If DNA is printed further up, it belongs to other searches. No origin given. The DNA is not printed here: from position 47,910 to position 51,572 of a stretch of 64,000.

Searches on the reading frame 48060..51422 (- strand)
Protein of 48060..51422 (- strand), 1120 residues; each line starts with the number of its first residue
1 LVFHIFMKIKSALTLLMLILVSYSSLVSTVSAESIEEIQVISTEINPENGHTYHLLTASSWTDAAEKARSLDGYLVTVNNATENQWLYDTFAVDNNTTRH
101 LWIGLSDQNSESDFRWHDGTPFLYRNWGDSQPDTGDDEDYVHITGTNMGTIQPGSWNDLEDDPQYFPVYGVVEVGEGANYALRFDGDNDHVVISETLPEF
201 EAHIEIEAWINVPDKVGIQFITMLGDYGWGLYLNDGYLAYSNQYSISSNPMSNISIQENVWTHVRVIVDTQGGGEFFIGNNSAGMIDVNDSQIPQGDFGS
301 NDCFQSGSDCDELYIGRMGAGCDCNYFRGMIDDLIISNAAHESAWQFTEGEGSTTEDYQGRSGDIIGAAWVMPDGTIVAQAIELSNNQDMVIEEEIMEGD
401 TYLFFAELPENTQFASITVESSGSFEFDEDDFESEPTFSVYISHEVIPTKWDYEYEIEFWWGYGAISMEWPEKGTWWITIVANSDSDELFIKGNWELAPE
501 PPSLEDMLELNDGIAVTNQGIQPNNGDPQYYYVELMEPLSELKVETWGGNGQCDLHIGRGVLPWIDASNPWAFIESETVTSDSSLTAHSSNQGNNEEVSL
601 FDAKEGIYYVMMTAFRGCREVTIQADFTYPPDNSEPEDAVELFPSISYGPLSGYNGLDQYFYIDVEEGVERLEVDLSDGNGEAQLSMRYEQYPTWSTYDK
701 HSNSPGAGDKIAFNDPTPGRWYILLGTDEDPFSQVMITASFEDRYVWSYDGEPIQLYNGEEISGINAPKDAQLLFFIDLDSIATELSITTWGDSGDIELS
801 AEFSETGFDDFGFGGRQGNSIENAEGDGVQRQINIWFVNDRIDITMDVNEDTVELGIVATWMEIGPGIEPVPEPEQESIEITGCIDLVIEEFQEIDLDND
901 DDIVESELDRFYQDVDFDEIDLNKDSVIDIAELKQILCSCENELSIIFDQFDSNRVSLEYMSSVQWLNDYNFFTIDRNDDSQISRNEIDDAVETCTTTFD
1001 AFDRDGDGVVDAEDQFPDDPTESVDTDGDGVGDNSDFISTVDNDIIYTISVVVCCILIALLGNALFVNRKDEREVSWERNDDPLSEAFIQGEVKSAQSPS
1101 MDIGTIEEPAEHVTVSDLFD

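Call 71: search_protein_families(library=pfam, proteins=[window:48060-51422:-], max_evalue=0.00001)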
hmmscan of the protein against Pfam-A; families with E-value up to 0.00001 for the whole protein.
window:48060-51422:- (1120 aa): 2 families
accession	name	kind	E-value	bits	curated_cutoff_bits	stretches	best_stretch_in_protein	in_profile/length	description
PF00059.27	Lectin_C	-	3.6e-13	50.6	22.6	1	58-160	2-96/107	Lectin C-type domain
PF04151.21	PPC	-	2.3e-09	38.4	25.9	1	659-724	3-67/70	Bacterial pre-peptidase C-terminal domain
